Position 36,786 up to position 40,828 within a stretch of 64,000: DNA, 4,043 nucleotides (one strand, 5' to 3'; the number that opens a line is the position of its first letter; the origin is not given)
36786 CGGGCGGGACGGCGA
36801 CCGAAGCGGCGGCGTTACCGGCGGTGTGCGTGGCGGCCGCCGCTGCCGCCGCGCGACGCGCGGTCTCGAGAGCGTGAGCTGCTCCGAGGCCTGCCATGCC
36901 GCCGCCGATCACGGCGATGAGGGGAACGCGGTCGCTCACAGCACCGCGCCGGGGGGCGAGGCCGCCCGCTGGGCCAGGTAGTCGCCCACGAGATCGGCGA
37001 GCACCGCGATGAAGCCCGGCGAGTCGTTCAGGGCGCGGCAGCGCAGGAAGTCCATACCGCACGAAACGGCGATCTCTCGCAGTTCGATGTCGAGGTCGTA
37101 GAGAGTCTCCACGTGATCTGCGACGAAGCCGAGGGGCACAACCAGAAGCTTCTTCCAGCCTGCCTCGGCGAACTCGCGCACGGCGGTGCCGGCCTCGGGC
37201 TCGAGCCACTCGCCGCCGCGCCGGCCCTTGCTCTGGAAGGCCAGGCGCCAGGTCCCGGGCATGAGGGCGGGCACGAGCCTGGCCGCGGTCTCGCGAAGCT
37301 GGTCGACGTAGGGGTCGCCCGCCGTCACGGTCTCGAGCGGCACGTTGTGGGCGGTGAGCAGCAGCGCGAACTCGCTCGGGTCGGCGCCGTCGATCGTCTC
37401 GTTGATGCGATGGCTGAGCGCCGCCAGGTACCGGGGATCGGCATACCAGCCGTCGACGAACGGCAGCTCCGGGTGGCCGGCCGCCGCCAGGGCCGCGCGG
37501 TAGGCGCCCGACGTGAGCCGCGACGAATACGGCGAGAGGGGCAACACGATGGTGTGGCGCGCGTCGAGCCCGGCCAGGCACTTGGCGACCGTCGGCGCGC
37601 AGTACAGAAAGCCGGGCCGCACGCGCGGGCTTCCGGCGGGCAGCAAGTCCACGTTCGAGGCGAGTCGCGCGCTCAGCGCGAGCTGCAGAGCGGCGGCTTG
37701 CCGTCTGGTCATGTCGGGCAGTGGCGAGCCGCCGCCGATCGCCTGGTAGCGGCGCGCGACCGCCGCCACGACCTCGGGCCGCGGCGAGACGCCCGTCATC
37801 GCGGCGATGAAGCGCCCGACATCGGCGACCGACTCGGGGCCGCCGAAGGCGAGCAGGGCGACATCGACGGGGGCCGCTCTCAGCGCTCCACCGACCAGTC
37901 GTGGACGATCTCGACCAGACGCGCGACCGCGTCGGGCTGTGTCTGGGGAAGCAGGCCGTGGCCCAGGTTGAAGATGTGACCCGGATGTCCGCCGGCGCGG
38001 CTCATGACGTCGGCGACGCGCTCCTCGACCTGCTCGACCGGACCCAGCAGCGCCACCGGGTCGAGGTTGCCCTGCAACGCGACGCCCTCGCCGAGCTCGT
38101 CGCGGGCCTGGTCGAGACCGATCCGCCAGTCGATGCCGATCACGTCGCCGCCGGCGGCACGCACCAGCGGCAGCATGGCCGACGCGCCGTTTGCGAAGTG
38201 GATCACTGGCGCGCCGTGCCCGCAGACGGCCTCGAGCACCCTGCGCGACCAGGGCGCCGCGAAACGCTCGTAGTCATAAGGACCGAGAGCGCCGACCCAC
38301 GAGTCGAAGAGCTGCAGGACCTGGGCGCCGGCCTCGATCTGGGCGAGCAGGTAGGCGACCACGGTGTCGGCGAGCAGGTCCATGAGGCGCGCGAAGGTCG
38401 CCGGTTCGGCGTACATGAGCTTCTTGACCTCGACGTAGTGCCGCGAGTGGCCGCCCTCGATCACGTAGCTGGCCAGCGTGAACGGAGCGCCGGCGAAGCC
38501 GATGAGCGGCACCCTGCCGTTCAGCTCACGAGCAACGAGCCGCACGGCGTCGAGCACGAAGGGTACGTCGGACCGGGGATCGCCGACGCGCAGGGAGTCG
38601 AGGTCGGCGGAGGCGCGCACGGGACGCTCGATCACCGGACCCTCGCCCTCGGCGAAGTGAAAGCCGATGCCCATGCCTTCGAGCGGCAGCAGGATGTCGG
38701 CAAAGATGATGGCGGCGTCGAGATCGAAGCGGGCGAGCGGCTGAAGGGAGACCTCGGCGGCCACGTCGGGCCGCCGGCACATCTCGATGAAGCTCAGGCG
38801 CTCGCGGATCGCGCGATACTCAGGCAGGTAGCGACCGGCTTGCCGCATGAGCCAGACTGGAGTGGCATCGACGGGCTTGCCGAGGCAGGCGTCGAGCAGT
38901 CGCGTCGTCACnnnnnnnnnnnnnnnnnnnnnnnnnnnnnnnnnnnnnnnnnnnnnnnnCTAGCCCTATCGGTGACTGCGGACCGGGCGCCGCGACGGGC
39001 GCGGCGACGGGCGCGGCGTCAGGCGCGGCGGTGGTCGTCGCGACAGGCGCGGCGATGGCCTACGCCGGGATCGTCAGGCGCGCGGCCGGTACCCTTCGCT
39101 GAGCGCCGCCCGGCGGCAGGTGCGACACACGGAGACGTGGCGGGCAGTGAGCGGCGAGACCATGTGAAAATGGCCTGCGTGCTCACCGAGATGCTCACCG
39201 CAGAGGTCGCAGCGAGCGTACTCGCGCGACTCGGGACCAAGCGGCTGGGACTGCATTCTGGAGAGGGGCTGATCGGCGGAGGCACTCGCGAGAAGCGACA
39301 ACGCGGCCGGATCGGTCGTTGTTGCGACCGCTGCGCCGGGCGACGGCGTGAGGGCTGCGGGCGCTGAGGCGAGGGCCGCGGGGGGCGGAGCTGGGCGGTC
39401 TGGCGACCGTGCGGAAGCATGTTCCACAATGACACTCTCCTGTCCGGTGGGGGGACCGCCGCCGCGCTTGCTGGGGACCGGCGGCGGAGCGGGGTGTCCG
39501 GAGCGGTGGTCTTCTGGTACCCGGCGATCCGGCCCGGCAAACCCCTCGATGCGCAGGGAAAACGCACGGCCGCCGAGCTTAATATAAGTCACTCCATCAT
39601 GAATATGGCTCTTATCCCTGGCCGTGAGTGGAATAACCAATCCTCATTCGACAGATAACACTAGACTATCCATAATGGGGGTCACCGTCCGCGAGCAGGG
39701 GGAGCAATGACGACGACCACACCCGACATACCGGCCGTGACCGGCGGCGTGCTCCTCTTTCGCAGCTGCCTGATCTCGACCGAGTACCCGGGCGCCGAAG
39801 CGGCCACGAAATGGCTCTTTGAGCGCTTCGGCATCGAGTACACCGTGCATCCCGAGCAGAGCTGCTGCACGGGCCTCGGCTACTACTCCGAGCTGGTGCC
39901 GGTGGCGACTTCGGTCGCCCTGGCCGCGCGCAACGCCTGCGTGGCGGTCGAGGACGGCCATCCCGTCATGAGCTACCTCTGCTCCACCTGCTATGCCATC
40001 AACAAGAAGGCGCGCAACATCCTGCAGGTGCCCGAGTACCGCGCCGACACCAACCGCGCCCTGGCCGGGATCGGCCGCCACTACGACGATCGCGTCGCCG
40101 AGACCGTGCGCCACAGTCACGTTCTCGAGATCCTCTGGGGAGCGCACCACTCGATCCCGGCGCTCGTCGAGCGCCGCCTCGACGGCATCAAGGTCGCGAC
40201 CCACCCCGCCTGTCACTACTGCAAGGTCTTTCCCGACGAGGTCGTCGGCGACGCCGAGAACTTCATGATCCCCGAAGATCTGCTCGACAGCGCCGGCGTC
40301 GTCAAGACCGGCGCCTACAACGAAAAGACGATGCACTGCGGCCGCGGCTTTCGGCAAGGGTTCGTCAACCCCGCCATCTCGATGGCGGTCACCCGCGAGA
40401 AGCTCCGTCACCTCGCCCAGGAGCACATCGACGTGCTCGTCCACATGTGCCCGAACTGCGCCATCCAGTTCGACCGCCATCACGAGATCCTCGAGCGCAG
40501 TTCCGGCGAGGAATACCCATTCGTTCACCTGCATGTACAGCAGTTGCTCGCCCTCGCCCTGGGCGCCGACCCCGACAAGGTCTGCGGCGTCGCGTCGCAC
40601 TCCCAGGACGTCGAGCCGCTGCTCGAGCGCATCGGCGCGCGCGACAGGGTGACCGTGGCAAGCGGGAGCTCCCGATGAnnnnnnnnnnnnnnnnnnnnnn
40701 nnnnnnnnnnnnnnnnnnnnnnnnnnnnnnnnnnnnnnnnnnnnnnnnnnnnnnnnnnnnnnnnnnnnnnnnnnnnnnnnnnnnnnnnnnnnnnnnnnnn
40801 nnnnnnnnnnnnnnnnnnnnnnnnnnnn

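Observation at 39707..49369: Seven-gene Hdr/Mvh-type cluster with two HdrA paralogues, a GltD/NfnB-like NAD(P)H module, and no hydrogenase or formate dehydrogenase partner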

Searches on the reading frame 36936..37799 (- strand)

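Call 7: search_protein_families(library=pfam, proteins=[window:36936-37799:-], max_evalue=0.001)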
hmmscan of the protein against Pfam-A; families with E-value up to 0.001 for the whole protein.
window:36936-37799:- (287 aa): 1 family
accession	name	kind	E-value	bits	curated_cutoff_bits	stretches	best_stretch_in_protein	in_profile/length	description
PF00762.24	Ferrochelatase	-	8.1e-63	212.7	27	1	11-271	51-313/317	Ferrochelatase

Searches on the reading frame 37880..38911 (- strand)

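Call 7: search_protein_families(library=pfam, proteins=[window:37880-38911:-], max_evalue=0.001)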
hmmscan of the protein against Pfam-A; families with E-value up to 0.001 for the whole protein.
window:37880-38911:- (343 aa): 1 family
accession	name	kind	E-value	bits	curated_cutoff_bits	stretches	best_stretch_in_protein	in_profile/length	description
PF01208.23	URO-D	-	1.8e-131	438.7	23.9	1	3-339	4-346/346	Uroporphyrinogen decarboxylase (URO-D)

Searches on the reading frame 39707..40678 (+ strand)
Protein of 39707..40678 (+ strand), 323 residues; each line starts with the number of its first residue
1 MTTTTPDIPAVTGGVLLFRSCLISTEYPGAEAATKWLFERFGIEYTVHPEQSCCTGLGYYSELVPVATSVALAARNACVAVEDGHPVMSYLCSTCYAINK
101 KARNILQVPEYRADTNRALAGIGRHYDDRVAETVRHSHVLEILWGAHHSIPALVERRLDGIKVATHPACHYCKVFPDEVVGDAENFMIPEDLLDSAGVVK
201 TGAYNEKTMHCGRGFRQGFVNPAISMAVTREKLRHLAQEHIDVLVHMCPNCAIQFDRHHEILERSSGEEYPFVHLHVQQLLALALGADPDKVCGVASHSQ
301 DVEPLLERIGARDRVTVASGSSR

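Call 4: search_protein_families(library=pfam, proteins=[window:39707-40678:+], max_evalue=0.01)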
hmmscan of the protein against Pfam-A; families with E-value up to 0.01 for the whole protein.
window:39707-40678:+ (323 aa): 1 family
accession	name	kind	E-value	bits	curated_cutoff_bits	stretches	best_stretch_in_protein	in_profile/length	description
PF02754.22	CCG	-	2.8e-15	56.6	20.6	2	15-97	1-82/85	Cysteine-rich domain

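Call 8: search_protein_families(library=ncbifam, proteins=[window:39707-40678:+], max_evalue=0.001)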
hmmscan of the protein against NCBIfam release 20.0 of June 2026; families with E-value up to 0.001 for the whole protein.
window:39707-40678:+ (323 aa): 6 families
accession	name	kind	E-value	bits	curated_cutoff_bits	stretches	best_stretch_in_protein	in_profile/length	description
NF041780.1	hetero_SS_HdrB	equivalog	1.8e-97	326.4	450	1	14-307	5-303/304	ferredoxin:CoB-CoM heterodisulfide reductase subunit HdrB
TIGR03288.1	CoB_CoM_SS_B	equivalog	1.9e-44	152.1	345.15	1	17-309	4-290/290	CoB--CoM heterodisulfide reductase subunit B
NF042965.1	MFR_anch_SdhE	equivalog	3.3e-14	53.1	500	1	18-290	6-267/282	8-methylmenaquinol:fumarate reductase membrane anchor subunit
NF045670.1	quin_L_LdhH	equivalog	4.2e-11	41.9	800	1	5-255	459-685/706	L-lactate dehydrogenase (quinone) large subunit LdhH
NF008434.0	PRK11274.1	equivalog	9.6e-07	28.1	333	1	15-256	170-389/409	glycolate oxidase subunit GlcF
NF008369.0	PRK11168.1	equivalog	0.00014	20.9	278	0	14-258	168-383/401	anaerobic glycerol-3-phosphate dehydrogenase subunit C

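Call 30: search_solved_structures(query=window:39707-40678:+, max_evalue=0.001, show_alignments=1)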
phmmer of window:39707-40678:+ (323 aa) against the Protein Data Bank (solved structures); distinct sequences matched with E-value up to 0.001: 5.
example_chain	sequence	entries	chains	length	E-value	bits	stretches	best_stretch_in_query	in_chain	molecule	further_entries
5odc_B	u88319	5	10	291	8.5e-39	137.1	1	17-309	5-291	Heterodisulfide reductase, subunit B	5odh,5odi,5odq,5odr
8rvu_b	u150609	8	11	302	1e-37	133.6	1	17-320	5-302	H(2):CoB-CoM heterodisulfide,ferredoxin reductase subunit B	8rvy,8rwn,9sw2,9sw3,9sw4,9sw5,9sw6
9sfi_C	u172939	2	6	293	3.3e-37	131.9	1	17-310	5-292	H(2)/formate:CoB-CoM heterodisulfide,ferredoxin reductase subunit B2 | Heterodisulfide reductase subunit B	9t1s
8rvv_B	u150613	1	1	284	2.6e-35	125.6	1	17-290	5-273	H(2):CoB-CoM heterodisulfide,ferredoxin reductase subunit B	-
7bkb_B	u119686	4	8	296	5.5e-29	104.8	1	17-309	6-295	CoB--CoM heterodisulfide reductase subunit B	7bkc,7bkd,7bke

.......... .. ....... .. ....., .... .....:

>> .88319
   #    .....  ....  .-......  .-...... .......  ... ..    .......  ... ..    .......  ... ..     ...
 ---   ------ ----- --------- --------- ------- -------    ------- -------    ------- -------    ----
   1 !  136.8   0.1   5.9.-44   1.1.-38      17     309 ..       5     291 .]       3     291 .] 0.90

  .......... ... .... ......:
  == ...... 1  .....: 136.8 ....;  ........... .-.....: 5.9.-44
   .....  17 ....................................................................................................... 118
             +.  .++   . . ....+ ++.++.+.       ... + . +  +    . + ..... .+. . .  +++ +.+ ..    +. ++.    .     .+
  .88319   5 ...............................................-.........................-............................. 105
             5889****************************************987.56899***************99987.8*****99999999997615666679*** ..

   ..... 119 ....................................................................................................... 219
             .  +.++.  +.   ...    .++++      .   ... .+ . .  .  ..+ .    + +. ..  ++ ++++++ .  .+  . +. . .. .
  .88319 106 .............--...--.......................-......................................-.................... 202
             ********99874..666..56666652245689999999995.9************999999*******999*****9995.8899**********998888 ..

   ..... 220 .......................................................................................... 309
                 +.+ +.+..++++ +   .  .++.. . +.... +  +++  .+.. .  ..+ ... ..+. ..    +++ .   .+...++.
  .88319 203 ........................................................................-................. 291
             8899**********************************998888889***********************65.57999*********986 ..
